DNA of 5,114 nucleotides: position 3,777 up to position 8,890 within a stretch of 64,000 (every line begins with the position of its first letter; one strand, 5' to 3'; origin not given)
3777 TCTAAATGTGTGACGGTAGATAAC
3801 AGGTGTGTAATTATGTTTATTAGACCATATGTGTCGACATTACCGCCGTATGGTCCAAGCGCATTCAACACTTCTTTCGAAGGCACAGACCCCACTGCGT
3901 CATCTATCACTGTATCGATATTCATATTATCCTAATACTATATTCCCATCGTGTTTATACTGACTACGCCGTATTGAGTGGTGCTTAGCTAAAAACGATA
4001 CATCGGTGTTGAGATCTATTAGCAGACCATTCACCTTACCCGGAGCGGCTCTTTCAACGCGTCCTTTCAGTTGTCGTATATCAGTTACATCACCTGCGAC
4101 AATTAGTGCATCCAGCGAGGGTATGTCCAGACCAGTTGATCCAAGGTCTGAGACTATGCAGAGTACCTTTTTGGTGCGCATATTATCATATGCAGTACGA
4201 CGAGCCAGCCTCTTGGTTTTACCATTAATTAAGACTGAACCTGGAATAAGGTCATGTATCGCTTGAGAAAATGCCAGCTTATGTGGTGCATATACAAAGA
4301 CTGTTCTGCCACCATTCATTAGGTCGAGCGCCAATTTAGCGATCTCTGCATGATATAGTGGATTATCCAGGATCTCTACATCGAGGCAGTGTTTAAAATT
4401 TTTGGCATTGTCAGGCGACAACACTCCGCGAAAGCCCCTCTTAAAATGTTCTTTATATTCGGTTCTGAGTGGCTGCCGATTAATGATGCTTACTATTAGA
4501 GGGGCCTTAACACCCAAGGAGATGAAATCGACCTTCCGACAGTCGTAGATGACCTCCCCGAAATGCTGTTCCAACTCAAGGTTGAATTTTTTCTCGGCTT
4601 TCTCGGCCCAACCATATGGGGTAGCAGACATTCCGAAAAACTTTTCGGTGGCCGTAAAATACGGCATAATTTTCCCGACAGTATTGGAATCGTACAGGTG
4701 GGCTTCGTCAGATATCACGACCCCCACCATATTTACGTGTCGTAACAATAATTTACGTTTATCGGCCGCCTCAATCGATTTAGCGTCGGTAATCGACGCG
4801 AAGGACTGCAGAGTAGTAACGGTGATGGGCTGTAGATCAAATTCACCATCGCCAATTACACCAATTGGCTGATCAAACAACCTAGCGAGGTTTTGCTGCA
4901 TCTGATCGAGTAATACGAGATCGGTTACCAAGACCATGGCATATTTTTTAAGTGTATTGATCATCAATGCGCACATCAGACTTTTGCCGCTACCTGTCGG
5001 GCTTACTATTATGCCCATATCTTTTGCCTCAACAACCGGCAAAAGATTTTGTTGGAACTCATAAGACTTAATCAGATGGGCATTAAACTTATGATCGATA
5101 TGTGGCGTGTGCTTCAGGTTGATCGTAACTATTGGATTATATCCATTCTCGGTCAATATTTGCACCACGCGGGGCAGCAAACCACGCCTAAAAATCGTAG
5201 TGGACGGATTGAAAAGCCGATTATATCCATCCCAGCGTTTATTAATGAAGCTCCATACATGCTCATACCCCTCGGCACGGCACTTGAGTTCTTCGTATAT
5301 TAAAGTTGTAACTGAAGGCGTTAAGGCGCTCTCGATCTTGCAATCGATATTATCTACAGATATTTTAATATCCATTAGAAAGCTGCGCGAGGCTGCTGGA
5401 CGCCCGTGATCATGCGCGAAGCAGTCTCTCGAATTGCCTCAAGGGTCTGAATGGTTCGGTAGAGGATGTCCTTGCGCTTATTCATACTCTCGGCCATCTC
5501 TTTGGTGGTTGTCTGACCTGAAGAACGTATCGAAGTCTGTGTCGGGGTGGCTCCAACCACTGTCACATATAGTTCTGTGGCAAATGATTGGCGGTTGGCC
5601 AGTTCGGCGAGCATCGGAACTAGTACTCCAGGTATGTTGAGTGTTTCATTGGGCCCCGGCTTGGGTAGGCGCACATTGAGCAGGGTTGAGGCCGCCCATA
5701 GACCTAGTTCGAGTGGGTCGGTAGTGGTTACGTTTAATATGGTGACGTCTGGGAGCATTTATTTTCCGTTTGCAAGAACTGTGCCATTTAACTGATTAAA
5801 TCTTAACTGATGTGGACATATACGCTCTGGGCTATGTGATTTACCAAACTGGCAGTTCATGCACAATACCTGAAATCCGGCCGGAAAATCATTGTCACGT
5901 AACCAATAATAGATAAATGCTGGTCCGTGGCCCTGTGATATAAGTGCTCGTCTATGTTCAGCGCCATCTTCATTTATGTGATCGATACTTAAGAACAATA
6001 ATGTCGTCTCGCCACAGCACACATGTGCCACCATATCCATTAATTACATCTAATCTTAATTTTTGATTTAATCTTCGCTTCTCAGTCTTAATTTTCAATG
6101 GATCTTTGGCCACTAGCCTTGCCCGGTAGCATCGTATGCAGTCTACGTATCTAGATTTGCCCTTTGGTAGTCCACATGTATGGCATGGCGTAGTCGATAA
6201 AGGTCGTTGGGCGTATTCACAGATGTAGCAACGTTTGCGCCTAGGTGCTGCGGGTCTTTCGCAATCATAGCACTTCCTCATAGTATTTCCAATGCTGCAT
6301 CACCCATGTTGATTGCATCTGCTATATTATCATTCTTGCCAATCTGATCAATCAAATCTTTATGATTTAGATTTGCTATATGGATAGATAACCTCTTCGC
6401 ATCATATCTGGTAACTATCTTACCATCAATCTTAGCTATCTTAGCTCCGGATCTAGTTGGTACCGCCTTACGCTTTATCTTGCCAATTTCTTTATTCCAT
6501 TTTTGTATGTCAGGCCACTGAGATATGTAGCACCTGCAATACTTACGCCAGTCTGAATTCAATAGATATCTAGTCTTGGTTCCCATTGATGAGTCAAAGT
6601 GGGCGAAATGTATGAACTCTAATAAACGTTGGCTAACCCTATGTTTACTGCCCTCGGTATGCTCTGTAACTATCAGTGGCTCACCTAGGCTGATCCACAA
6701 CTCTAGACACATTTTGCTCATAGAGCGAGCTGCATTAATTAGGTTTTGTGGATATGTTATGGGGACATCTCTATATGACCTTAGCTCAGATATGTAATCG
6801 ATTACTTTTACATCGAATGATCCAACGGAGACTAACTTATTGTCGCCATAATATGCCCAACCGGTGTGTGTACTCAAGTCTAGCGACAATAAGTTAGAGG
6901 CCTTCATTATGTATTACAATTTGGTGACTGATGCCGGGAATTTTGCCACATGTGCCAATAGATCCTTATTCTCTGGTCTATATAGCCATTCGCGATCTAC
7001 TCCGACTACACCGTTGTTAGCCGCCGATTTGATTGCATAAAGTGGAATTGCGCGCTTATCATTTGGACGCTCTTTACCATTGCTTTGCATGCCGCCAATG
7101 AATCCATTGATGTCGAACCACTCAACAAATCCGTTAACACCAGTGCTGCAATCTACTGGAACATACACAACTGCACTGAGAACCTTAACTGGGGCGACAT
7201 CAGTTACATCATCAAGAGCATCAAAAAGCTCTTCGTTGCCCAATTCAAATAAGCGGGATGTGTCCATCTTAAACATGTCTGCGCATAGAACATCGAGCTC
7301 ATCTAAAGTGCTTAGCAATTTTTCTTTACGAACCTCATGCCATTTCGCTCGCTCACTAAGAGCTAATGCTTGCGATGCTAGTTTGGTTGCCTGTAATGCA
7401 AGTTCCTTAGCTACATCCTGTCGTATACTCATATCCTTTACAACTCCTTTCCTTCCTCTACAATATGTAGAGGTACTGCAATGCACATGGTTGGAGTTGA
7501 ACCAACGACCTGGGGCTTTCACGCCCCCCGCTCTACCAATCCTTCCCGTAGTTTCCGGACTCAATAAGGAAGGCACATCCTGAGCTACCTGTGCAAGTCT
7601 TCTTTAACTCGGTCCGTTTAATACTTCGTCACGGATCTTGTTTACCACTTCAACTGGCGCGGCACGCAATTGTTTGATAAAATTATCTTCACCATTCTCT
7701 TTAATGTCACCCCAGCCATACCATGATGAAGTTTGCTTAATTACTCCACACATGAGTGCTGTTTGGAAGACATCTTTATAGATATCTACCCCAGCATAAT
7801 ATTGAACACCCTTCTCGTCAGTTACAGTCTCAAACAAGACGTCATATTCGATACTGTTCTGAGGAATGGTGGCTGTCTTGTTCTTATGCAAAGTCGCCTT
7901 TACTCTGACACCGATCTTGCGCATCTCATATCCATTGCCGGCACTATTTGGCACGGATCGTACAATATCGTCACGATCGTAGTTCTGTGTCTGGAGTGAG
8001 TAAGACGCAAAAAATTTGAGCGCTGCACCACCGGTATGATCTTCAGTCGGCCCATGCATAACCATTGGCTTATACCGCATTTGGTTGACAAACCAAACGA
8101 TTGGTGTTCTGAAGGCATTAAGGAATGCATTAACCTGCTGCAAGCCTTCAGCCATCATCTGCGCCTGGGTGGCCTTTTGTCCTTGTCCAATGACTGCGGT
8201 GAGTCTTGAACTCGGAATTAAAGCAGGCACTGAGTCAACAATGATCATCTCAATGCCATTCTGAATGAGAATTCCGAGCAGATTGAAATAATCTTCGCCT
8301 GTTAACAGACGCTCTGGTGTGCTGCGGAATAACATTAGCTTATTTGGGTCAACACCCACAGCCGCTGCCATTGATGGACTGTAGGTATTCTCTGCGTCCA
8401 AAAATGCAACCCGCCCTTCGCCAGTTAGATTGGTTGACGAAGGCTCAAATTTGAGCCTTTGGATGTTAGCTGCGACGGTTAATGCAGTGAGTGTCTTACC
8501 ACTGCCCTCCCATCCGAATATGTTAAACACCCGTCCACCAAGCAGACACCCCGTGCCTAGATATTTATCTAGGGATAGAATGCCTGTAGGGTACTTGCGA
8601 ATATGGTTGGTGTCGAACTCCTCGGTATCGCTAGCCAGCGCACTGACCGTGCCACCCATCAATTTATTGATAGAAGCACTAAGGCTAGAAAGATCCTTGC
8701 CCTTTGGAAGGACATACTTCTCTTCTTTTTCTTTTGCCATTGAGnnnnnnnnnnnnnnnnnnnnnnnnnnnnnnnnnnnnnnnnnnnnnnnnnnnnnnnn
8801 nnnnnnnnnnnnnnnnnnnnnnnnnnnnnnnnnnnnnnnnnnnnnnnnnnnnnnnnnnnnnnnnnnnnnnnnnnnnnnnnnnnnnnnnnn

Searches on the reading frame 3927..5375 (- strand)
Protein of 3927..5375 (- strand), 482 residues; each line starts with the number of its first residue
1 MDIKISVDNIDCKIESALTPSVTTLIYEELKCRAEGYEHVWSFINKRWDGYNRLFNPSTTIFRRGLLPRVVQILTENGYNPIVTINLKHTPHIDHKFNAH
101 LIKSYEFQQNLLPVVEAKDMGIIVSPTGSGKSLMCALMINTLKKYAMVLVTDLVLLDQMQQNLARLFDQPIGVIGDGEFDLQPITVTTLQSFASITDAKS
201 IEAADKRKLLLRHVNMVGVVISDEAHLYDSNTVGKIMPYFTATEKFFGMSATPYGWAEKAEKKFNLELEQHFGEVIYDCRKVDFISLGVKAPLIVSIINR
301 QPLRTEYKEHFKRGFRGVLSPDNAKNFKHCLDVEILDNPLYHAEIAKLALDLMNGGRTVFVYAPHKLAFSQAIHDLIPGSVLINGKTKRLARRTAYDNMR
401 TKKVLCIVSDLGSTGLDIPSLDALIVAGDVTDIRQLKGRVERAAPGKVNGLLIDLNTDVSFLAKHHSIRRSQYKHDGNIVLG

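Call 12: search_protein_families(library=pfam, proteins=[window:3927-5375:-], max_evalue=0.001)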
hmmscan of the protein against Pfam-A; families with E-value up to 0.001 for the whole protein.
window:3927-5375:- (482 aa): 4 families
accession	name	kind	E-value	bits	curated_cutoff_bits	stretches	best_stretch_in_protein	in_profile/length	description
PF04851.21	ResIII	-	4.7e-17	62.8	22.5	1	110-253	20-162/164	Type III restriction enzyme, res subunit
PF00270.35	DEAD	-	7.8e-11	42.4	26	1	106-254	2-161/167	DEAD/DEAH box helicase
PF18766.7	SWI2_SNF2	-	2.1e-07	31.2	26.7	1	116-264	16-167/221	SWI2/SNF2 ATPase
PF00271.37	Helicase_C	-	0.00044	20.9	23.5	1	356-443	15-109/110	Helicase conserved C-terminal domain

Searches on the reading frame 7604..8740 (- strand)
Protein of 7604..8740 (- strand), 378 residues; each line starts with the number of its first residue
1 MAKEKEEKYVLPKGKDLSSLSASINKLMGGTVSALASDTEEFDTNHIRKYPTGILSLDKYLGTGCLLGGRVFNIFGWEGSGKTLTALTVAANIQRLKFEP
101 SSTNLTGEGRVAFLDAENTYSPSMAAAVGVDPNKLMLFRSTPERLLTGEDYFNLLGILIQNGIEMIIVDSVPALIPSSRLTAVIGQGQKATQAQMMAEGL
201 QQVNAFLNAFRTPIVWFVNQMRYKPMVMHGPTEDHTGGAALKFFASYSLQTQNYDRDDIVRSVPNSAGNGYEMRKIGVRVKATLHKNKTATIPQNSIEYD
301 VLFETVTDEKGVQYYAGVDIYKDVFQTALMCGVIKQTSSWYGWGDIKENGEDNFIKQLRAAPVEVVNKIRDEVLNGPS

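Call 55: search_protein_families(library=phrogs, proteins=[window:7604-8740:-], max_evalue=0.00001)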
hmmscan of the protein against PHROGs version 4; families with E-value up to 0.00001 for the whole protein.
window:7604-8740:- (378 aa): 4 families
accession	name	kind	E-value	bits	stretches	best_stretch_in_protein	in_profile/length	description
phrog_97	-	other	9.6e-50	171.2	2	1-249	1-249/506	UvsX-like recombinase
phrog_8337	-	DNA, RNA and nucleotide metabolism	1e-10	42.5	1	16-287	18-265/273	DNA repair protein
phrog_1366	-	unknown function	2.1e-07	31.8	1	71-171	16-98/307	-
phrog_19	-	DNA, RNA and nucleotide metabolism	3.3e-06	27.3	1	16-107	295-380/621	DnaB-like replicative helicase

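Call 64: search_dna_similar(query=window:7604-8740:-, collection=phages, mode=protein, max_evalue=0.00001, max_rows=12)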
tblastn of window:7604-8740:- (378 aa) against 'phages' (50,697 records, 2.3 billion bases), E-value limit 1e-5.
Records with a match: 548; places in all: 548; records where one place covers at least 80% of the query: 295.
Best place of each record, by identity: <60% 548.
By first word of the organism name: Mycobacterium 154; Streptomyces 121; Clostridium 38; Erwinia 28; Enterococcus 23; Bacteriophage 21; Bacillus 21; Vibrio 18; Pseudomonas 12; Gordonia 12; and 34 more.
By host as written in the record: Mycobacterium smegmatis mc2 155 110; Streptomyces griseus ATCC 10137 47; - 45; Streptomyces lividans JI 1326 31; Clostridium sporogenes ATCC-15579 30; Erwinia amylovora 25; Mycobacterium smegmatis mc2155 17; Mycobacterium smegmatis mc#155 17; and 117 more.
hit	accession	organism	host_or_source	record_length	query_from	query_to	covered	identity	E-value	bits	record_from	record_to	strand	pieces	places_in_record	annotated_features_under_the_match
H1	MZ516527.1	Hafnia phage yong2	Hafnia paralvei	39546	13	377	97%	31.4%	9e-30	126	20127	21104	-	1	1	RecA protein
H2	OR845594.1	Escherichia phage ECO95 1-6-1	Escherichia coli O157:H7 ATCC 43895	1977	13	378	97%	30.8%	2e-31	130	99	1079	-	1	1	record has no annotation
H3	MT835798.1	Bacteriophage sp.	human fecal samples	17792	1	373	99%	30.0%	5e-36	145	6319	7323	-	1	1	record has no annotation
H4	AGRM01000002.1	Salmonella enterica subsp. houtenae str. ATCC BAA-1581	Homo sapiens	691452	13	375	96%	30.8%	1e-30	129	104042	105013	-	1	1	protein RecA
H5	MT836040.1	Bacteriophage sp.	human fecal samples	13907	11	374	96%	30.3%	2e-34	140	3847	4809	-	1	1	record has no annotation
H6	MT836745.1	Bacteriophage sp.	human fecal samples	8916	41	373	88%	33.1%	1e-38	153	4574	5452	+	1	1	record has no annotation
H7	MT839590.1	Bacteriophage sp.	human fecal samples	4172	13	372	95%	30.6%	7e-37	147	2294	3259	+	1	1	record has no annotation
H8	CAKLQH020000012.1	Acinetobacter phage MD-2021a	not known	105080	13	374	96%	30.4%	8e-30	127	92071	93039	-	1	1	recA: recombinase A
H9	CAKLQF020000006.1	Acinetobacter phage MD-2021a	not known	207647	13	374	96%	30.4%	8e-30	127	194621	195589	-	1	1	recA: recombinase A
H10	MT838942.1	Bacteriophage sp.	human fecal samples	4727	1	373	99%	29.4%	3e-33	137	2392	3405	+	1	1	record has no annotation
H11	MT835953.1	Bacteriophage sp.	human fecal samples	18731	6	371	97%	29.6%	1e-32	135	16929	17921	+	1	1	record has no annotation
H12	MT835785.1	Bacteriophage sp.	human fecal samples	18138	10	362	93%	30.6%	3e-34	140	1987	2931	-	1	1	record has no annotation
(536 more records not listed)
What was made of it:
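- Tried and rejected: The phage's RecA-like protein is only about 30% identical to anything cultured (call 64).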
